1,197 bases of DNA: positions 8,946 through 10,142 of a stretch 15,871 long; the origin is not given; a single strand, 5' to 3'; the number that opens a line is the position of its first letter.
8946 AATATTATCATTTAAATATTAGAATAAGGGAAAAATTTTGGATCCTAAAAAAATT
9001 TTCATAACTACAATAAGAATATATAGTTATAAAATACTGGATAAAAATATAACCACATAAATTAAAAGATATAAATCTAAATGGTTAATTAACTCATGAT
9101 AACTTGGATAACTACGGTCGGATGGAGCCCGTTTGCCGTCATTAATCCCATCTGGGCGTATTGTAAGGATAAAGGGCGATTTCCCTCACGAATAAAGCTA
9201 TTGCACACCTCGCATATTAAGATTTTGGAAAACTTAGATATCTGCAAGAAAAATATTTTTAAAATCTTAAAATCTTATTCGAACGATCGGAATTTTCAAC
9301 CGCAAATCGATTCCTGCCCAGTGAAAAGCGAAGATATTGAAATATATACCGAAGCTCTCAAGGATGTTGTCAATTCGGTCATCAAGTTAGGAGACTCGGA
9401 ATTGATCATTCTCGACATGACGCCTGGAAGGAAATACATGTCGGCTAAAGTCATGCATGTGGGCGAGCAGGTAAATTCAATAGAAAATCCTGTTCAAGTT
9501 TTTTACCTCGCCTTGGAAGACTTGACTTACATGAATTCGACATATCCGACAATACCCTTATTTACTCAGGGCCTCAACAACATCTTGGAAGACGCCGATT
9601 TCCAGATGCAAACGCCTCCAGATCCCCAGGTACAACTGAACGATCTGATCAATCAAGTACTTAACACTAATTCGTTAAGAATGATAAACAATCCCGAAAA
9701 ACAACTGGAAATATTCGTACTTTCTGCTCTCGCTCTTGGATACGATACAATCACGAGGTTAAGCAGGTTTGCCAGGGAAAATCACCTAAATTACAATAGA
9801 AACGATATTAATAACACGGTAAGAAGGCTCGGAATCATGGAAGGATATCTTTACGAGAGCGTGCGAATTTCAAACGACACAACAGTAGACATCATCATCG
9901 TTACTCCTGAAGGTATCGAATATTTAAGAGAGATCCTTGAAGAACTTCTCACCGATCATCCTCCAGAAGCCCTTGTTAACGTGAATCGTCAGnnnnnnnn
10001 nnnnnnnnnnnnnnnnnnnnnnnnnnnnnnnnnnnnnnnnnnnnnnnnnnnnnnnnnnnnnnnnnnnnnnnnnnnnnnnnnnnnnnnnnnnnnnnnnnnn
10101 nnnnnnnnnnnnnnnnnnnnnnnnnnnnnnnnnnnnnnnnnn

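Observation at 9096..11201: CARF-wHTH-PIN fusion: candidate uncharacterised cOA-activated PIN nuclease or effector-regulator hybrid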

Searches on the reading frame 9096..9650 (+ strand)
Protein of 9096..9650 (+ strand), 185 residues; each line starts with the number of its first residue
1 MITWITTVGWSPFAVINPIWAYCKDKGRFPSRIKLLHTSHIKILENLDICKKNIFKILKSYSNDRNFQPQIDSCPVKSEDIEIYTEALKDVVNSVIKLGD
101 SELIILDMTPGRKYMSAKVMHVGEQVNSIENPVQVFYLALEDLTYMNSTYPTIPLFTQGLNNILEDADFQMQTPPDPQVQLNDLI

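Call 36: search_solved_structures(query=window:9096-9650:+, max_evalue=10, show_alignments=2)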
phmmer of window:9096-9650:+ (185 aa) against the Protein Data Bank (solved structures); distinct sequences matched with E-value up to 10: 2.
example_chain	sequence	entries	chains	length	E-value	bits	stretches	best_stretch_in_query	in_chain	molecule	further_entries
3jct_s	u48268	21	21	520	1.1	12.3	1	81-157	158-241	Nuclear GTP-binding protein NUG1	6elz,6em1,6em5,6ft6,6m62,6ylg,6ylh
7vrx_A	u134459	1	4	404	1.2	12.2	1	29-121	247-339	Aminotransferase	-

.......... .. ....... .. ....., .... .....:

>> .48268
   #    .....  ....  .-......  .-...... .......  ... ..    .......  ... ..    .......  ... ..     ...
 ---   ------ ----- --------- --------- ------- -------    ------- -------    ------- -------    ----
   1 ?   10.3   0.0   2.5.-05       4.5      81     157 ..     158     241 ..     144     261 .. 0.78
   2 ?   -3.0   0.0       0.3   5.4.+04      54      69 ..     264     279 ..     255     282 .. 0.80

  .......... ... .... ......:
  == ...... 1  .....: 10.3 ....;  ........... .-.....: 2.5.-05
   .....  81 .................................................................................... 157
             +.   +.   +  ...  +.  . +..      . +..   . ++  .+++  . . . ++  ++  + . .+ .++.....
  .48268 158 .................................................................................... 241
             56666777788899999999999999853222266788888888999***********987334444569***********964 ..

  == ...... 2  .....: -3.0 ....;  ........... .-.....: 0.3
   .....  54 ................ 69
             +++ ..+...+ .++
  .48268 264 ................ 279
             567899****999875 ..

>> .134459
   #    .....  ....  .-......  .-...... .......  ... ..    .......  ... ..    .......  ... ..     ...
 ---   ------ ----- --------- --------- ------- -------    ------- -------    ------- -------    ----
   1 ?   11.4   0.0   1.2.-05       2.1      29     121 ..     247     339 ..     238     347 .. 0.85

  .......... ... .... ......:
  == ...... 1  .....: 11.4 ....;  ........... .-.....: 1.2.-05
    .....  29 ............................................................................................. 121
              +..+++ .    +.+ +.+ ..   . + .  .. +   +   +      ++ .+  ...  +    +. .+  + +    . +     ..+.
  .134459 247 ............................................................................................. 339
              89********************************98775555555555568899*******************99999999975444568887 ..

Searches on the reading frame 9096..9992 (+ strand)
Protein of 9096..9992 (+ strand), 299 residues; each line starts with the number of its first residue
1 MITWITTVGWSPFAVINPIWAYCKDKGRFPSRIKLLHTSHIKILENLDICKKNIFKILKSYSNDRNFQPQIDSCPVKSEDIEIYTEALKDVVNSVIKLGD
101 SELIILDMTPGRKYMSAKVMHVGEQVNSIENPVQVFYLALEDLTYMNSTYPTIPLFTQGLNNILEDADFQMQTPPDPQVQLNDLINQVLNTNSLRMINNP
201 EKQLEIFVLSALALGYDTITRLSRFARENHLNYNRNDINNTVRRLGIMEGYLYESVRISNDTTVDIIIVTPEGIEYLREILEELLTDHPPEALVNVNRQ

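Call 30: search_protein_families(library=pfam, alignment_id=A3, max_evalue=0.1)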
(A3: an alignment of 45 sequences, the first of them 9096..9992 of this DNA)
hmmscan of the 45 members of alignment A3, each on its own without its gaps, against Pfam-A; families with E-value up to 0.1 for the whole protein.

A. member 1, window:9096-9992:+ (299 aa): 1 family
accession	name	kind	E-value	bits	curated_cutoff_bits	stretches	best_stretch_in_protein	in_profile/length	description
PF06955.19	XET_C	-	0.096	13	31.3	0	21-31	31-41/47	Xyloglucan endo-transglycosylase (XET) C-terminus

B. families by the number of members that match (of 45 scanned): 38 families (the first 25 are shown)
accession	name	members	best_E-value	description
PF09651.16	Cas_APE2256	19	3.1e-07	CRISPR-associated protein (Cas_APE2256)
PF09623.16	Cas_NE0113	19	7.7e-06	CRISPR-associated protein NE0113 (Cas_NE0113)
PF23400.1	CARF_Card1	16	1.9e-06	Card1 CARF domain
PF22662.2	Csa3_N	6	1.1e-07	Csa3 CRISPR-associated Rossmann-like domain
PF19810.5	HFX_2341_N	6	3.6e-06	HFX_2341-like, N-terminal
PF22230.1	Csx1_CARF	6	0.007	CRISPR system endoribonuclease Csx1, CARF domain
PF09202.17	Rio2_N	2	0.028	Rio2, N-terminal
PF09669.15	Phage_pRha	1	0.0024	Phage regulatory protein Rha (Phage_pRha)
PF12918.12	TcdB_N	1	0.0057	TcdB toxin N-terminal helical domain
PF07350.19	Gig2-like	1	0.0061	Gig2-like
PF13601.12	HTH_34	1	0.0071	Winged helix DNA-binding domain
PF03551.20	PadR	1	0.013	Transcriptional regulator PadR-like family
PF04025.18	RemA-like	1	0.019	Extracellular matrix regulatory protein A-like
PF17533.7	DUF5452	1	0.025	Family of unknown function (DUF5452)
PF21681.2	Csa5_I-A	1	0.029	Type-I-A Cascade subunit Csa5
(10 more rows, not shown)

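Call 31: search_solved_structures(query=A3, max_evalue=1)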
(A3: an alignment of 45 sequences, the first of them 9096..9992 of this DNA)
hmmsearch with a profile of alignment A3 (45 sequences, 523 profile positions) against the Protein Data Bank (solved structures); distinct sequences matched with E-value up to 1: 15.
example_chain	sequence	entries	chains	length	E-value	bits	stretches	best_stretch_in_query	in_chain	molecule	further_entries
8htw_A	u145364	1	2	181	4.1e-08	35.8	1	10-129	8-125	CRISPR system ring nuclease SSO2081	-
7ygh_A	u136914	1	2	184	5e-08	35.6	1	10-129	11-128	CRISPR system ring nuclease SSO2081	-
7yhl_A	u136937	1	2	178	6e-08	35.3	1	10-129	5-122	CRISPR system ring nuclease SSO2081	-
9jxw_A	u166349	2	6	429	6.3e-08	35.2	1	50-161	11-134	PIN domain-containing protein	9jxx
7z55_AAA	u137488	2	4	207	2.2e-07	33.4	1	10-130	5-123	CRISPR-associated protein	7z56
7ygl_A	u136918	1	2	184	4.6e-07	32.4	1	10-129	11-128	CRISPR system ring nuclease SSO2081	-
8jbb_A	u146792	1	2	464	6.4e-05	25.3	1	72-135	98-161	CRISPR system endoribonuclease Csm6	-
5fsh_A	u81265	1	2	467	6.5e-05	25.3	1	72-135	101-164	CSM6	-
8jh1_A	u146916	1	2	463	0.00023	23.4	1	72-124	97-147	CRISPR system endoribonuclease Csm6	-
8jbc_A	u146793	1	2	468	0.0051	19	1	72-135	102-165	CRISPR system endoribonuclease Csm6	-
6qs0_A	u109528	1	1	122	0.054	15.6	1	188-279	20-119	Putative outer membrane protein BBA03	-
3kn3_A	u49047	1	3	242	0.11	14.6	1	215-338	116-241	PUTATIVE PERIPLASMIC PROTEIN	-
6fdl_A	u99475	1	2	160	0.32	13.1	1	376-450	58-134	Meiosis regulator and mRNA stability factor 1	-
5yaa_A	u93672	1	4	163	0.54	12.4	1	376-453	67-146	Meiosis regulator and mRNA stability factor 1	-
2wpr_A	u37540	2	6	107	0.56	12.3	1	32-104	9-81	TRIMERIC AUTOTRANSPORTER ADHESIN FRAGMENT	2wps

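Call 53: search_solved_structures(query=A3, max_evalue=0.000001, show_alignments=4)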
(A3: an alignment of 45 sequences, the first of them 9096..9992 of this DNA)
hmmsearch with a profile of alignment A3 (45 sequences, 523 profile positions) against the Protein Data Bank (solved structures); distinct sequences matched with E-value up to 0.000001: 6.
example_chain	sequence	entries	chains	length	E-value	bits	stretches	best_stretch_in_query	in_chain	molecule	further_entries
8htw_A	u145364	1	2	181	4.1e-08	35.8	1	10-129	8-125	CRISPR system ring nuclease SSO2081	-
7ygh_A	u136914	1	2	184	5e-08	35.6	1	10-129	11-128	CRISPR system ring nuclease SSO2081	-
7yhl_A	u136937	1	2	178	6e-08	35.3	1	10-129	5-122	CRISPR system ring nuclease SSO2081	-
9jxw_A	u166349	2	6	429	6.3e-08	35.2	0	50-161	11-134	PIN domain-containing protein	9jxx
7z55_AAA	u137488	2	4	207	2.2e-07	33.4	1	10-130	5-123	CRISPR-associated protein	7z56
7ygl_A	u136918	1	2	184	4.6e-07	32.4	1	10-129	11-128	CRISPR system ring nuclease SSO2081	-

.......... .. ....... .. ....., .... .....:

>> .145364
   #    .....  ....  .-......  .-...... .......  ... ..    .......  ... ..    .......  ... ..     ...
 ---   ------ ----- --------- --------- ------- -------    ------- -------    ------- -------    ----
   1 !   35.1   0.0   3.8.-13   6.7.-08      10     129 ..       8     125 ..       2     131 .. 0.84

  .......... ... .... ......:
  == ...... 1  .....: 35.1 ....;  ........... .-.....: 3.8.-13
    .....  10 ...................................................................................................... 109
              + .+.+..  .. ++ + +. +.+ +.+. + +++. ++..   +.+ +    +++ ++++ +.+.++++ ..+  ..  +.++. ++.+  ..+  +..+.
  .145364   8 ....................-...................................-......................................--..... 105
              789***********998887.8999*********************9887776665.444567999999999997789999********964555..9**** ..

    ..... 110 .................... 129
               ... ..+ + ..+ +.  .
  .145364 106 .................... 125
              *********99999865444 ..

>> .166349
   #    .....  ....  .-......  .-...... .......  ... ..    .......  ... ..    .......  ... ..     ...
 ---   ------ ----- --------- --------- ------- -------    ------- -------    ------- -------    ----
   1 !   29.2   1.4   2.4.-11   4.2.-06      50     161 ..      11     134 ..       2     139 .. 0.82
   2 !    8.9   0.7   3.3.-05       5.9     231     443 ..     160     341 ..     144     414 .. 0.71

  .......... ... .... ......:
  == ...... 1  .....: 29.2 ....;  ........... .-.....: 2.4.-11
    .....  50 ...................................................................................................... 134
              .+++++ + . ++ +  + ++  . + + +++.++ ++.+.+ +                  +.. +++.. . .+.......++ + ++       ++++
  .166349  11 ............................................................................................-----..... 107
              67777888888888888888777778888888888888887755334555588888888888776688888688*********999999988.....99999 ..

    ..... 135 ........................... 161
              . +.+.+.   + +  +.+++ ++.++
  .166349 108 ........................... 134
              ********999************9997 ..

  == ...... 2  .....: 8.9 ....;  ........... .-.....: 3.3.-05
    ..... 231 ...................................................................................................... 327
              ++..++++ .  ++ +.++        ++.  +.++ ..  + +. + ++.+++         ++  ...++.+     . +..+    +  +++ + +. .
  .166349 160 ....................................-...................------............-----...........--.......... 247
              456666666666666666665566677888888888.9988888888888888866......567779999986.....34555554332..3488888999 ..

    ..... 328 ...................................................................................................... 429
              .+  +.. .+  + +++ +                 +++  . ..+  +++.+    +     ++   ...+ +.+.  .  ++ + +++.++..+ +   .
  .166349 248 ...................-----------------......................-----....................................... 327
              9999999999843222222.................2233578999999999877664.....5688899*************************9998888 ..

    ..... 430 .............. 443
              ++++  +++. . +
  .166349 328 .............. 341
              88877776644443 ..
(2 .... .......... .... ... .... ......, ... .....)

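Call 65: predict_structure(alignment_id=A3)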
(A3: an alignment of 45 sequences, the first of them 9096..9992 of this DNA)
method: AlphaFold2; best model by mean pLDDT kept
length: 299 residues; sequences in the alignment: 45
mean_pLDDT: 93.1   pTM: 0.63
mean pLDDT of the five models: 93.1, 92.3, 92.2, 91.9, 91.4
residues with pLDDT >= 90: 259; 70-90: 24; 50-70: 12; < 50: 4
segments of 3 or more residues with pLDDT < 50: 297-299
pLDDT, mean of each block of 10 residues (from residue 1): 97 98 97 98 98 98 97 97 98 96 96 95 92 96 95 96 80 71 93 92 97 97 96 97 92 91 94 96 91 54
secondary structure, 60 per line:
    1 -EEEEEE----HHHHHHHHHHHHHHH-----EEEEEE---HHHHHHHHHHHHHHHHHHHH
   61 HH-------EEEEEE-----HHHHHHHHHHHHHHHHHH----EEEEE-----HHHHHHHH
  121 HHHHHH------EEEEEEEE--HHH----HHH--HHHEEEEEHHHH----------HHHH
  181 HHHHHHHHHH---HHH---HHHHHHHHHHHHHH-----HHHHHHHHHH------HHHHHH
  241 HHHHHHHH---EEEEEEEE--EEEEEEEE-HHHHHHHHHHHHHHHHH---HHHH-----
elements in order: E2-7 H12-26 E32-37 H41-62 E70-75 H81-98 E103-107 H113-126 E133-140 E158-162 H163-166 H177-190 H200-213 H219-228 H235-248 E252-259 E262-269 H271-287 H291-294

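Call 67: fold_search(model_id=the predicted structure, library=pdb)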
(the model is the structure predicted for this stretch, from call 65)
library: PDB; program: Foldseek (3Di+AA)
matches with E <= 10: 1283; with E <= 0.001: 43
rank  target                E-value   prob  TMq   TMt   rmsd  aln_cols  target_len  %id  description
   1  7ygl_B                1.9e-06  1.00  0.36  0.54  12.8       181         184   20  Crystal Structure of the ring nuclease Sso2081 from Saccharolobus solfataricus in complex with A4>p cleavage intermedi (released 2023-02-15)
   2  6wxq_A                3.2e-06  1.00  0.35  0.48  11.6       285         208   11  Crystal structure of CRISPR-associated transcription factor Csa3 complexed with cA4 (released 2021-11-17)
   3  7ygl_A                4.5e-06  1.00  0.39  0.61  12.7       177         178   19  Crystal Structure of the ring nuclease Sso2081 from Saccharolobus solfataricus in complex with A4>p cleavage intermedi (released 2023-02-15)
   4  8jbb_A                6.3e-06  1.00  0.37  0.25  11.7       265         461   16  Crystal Structure of the Csm6 from Thermus thermophilus HB8 in complex with A2>p (released 2023-12-13)
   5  6xl1_A                7.5e-06  1.00  0.31  0.25  21.6       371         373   10  crystal structure of cA4-activated Card1(D294N) (released 2020-12-30)
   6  5fsh_A                8.8e-06  1.00  0.37  0.26  13.2       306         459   16  Crystal structure of Thermus thermophilus Csm6 (released 2016-01-27)
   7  7ygh_A                9.9e-06  1.00  0.38  0.60   6.5       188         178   18  Crystal Structure of the ring nuclease Sso2081 from Saccharolobus solfataricus in complex with cyclic-tetraadenylate ( (released 2023-02-15)
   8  8jbc_B                1.4e-05  1.00  0.35  0.25  11.4       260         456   16  Crystal Structure of the Csm6 K137A mutant from Thermus thermophilus HB8 in its apo form (released 2023-12-13)
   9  7ygh_B                1.6e-05  1.00  0.38  0.59  12.6       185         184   18  Crystal Structure of the ring nuclease Sso2081 from Saccharolobus solfataricus in complex with cyclic-tetraadenylate ( (released 2023-02-15)
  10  1xmx                  1.6e-05  1.00  0.33  0.26  18.0       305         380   11  Crystal structure of protein VC1899 from Vibrio cholerae (released 2004-11-16)
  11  9u49_A                1.6e-05  1.00  0.31  0.24  19.8       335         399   15  crystal structure of Cdn1 in complex with cA4 (released 2026-02-04)
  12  8jbb_B                2.2e-05  1.00  0.36  0.24  11.4       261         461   18  Crystal Structure of the Csm6 from Thermus thermophilus HB8 in complex with A2>p (released 2023-12-13)
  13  8jh1_A                2.7e-05  1.00  0.41  0.28  12.4       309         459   15  Crystal Structure of the Csm6 Y161A mutant from Thermus thermophilus HB8 in complex with cyclic-tetraadenylate (cA4) (released 2023-12-13)
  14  8jbc_A                2.9e-05  1.00  0.35  0.24  11.9       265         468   17  Crystal Structure of the Csm6 K137A mutant from Thermus thermophilus HB8 in its apo form (released 2023-12-13)
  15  8z4i_A                4.1e-05  1.00  0.34  0.27  20.4       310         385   12  crystal structure of Cdn1 in complex with cA3 (released 2026-02-04)
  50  8y75_B                1.5e-03  0.99  0.39  0.38  14.8       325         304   12  Crystal structure of the CARF-HTH domain of Csx1-Crn2 from Marinitoga sp. (released 2024-07-17)
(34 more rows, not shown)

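Call 92: search_protein_families(library=padloc, proteins=[window:9096-9992:+], max_evalue=0.001)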
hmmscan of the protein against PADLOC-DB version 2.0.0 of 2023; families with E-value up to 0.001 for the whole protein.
window:9096-9992:+ (299 aa): 7 families
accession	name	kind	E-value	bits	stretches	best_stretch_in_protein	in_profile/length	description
PDLC01973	CARF_m1--CARF_PIN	-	4e-27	93.4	1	1-161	1-146/465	-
PDLC01972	CARF_m1--CARF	-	4.1e-20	70.4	1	13-162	2-140/145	-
PDLC01068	CARF_PIN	-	2.3e-17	61.3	1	4-162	2-121/373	CARF+PIN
PDLC01971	CARF_m1--CARF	-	2.8e-16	58.1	1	2-167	2-154/156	-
PDLC01980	CARF_m13--CARF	-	2.6e-05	22.2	1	1-119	1-109/168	-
PDLC01981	CARF_m2--CARF_LON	-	0.00025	18.6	1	30-121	299-376/408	-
PDLC01063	Csx1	-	0.00093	17.3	0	1-118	1-105/167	Type I associated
